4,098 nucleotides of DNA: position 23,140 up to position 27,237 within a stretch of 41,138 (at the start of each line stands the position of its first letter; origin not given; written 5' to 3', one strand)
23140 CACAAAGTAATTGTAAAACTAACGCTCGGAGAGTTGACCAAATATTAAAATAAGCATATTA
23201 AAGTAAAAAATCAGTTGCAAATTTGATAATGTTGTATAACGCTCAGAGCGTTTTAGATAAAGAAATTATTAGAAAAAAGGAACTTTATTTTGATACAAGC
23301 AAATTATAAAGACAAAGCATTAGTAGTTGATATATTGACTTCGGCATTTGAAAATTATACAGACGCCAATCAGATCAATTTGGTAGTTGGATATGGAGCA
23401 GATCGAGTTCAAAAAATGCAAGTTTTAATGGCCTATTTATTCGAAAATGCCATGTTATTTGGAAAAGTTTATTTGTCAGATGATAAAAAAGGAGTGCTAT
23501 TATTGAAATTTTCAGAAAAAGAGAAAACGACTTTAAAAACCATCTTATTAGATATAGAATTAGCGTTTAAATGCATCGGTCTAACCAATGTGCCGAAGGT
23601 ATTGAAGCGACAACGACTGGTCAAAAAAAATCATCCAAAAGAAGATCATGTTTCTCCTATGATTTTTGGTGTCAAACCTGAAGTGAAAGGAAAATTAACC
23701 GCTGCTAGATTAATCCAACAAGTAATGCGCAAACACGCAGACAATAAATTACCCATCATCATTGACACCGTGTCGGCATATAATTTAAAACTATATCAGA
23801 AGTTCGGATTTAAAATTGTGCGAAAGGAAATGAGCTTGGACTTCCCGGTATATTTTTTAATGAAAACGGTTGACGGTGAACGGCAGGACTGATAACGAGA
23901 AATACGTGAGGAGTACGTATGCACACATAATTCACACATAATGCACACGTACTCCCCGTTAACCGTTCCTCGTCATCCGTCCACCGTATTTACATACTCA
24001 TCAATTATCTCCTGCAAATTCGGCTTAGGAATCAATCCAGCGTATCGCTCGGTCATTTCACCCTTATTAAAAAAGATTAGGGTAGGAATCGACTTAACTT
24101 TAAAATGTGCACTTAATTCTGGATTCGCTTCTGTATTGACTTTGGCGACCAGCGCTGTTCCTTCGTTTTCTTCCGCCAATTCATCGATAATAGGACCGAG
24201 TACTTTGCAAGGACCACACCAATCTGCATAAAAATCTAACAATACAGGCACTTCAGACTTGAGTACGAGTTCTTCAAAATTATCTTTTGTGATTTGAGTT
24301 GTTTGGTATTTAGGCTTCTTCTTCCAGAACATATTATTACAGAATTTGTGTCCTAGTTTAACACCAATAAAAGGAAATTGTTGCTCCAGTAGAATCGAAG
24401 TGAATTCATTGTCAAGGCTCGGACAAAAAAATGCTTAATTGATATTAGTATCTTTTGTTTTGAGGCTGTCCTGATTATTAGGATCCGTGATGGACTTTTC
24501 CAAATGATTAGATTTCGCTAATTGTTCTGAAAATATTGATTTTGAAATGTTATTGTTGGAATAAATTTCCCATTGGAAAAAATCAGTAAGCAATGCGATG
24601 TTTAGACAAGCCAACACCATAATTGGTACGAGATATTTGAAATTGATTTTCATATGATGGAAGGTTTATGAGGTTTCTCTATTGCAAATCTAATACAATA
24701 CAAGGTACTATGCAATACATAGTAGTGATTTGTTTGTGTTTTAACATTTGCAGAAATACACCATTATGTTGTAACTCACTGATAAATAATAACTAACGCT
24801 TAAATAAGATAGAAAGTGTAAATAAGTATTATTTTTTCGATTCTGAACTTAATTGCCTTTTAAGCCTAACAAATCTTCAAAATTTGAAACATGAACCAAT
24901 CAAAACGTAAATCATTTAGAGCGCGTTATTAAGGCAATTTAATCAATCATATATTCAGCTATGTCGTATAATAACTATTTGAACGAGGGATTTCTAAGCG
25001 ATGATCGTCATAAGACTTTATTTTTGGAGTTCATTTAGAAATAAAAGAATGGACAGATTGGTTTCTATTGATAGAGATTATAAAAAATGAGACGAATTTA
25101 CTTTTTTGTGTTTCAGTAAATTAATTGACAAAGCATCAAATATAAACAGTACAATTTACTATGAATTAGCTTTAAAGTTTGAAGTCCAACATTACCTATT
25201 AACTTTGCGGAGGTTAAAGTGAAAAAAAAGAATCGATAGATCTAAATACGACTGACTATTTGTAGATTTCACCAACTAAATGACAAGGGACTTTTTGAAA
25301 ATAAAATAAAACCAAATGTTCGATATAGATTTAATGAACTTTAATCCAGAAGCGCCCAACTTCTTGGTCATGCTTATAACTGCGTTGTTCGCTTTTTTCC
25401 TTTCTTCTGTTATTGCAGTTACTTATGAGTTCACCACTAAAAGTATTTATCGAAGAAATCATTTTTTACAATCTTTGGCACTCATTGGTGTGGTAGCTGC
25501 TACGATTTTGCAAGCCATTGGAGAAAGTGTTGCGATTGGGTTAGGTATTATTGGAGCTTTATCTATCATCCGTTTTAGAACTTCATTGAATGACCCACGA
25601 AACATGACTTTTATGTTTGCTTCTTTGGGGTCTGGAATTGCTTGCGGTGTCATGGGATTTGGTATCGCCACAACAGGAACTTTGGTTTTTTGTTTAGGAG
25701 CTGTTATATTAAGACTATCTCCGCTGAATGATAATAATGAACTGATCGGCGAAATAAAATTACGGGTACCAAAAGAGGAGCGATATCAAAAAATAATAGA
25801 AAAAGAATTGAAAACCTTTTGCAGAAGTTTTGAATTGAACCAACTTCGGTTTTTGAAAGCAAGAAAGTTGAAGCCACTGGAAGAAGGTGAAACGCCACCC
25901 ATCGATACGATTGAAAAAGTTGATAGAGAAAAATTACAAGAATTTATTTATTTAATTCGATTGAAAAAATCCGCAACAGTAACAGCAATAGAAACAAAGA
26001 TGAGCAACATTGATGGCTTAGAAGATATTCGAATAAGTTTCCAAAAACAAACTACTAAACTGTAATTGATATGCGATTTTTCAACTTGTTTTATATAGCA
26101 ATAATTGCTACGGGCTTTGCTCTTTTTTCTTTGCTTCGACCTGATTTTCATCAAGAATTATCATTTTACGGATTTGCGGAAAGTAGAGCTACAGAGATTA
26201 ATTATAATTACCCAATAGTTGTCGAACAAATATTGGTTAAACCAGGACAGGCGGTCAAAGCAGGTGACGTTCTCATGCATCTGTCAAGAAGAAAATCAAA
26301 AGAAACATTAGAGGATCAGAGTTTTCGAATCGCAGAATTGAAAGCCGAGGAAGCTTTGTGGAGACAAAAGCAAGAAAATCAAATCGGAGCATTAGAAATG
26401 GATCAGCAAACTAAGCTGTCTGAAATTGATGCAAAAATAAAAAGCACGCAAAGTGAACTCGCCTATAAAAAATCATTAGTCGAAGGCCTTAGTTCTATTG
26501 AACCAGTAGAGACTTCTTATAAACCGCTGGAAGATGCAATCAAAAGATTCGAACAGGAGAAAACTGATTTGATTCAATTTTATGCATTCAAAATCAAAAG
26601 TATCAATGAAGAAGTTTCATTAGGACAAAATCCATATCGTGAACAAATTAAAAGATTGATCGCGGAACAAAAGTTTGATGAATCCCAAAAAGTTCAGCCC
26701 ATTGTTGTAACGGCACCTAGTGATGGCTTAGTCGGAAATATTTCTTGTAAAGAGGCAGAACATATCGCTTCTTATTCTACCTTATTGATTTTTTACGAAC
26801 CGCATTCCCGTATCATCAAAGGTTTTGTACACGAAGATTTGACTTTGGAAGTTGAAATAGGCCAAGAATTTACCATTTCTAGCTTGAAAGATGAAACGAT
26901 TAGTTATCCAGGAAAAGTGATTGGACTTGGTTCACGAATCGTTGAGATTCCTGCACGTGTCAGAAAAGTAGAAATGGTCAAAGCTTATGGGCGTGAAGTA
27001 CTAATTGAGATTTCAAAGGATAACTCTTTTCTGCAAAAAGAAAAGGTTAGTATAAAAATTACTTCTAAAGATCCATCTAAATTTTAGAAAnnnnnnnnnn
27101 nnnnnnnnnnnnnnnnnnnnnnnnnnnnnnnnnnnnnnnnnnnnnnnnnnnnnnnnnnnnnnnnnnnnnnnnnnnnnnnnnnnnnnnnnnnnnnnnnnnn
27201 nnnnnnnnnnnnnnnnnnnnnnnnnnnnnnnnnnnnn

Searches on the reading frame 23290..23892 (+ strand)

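Call 76: search_protein_families(library=pfam, proteins=[window:23290-23892:+], max_evalue=0.001)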
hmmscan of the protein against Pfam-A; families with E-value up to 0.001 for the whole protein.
window:23290-23892:+ (200 aa): 1 family
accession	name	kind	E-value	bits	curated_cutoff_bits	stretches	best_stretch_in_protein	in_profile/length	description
PF13508.13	Acetyltransf_7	-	0.00063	20.5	27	0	126-175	34-83/84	Acetyltransferase (GNAT) domain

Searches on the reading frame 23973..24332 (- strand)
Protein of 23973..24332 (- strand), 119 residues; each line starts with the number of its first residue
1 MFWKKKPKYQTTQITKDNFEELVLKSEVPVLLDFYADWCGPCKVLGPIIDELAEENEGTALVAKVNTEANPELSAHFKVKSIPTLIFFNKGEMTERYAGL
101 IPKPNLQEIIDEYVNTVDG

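Call 76: search_protein_families(library=pfam, proteins=[window:23973-24332:-], max_evalue=0.001)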
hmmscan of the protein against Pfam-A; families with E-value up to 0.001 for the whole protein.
window:23973-24332:- (119 aa): 7 families
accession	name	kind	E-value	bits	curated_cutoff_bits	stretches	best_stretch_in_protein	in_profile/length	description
PF00085.26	Thioredoxin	-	3.7e-29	101.2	23.5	1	11-111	2-102/103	Thioredoxin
PF14595.12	Thioredoxin_9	-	2.4e-09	37.6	25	1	9-105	23-119/129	Thioredoxin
PF13098.12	Thioredoxin_2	-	4.5e-09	37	27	1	25-109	3-103/104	Thioredoxin-like domain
PF13899.12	Thioredoxin_7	-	1.9e-05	25.1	27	1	25-89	15-82/83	Thioredoxin-like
PF13905.12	Thioredoxin_8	-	6.5e-05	23.6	27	0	29-56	3-30/94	Thioredoxin-like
PF13728.12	TraF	-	9.3e-05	22.8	23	1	31-92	133-203/224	F plasmid transfer operon protein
PF07449.17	HyaE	-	0.00078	19.9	22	0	48-100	49-102/108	Hydrogenase-1 expression protein HyaE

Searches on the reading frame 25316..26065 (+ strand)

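Call 76: search_protein_families(library=pfam, proteins=[window:25316-26065:+], max_evalue=0.001)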
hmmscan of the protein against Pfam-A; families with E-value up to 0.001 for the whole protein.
window:25316-26065:+ (249 aa): 1 family
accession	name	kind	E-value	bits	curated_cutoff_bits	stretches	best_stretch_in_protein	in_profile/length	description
PF16316.10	DUF4956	-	1.4e-15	57.9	30.6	1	45-182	17-161/169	Domain of unknown function (DUF4956)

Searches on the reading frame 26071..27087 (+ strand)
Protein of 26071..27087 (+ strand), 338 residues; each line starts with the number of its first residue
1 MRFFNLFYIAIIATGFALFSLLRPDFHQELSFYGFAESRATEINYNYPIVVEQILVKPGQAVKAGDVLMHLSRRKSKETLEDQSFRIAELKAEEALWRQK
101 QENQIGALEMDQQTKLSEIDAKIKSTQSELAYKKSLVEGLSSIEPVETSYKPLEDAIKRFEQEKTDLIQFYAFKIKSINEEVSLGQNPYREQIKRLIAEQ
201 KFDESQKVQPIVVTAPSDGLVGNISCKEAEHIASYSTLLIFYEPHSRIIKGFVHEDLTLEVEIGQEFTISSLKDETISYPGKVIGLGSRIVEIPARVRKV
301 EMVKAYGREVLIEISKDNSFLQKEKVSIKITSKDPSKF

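Call 76: search_protein_families(library=pfam, proteins=[window:26071-27087:+], max_evalue=0.001)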
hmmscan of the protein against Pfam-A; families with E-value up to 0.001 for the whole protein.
window:26071-27087:+ (338 aa): 3 families
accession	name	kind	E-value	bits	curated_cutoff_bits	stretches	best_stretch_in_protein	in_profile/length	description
PF13437.12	HlyD_3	-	3.1e-06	28.3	22.2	0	212-300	1-89/106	HlyD family secretion protein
PF00364.28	Biotin_lipoyl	-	7.9e-05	22.9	22.1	0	51-80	16-45/73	Biotin-requiring enzyme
PF13533.13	Biotin_lipoyl_2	-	0.00024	21.3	29.8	1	50-70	10-30/32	Biotin-lipoyl like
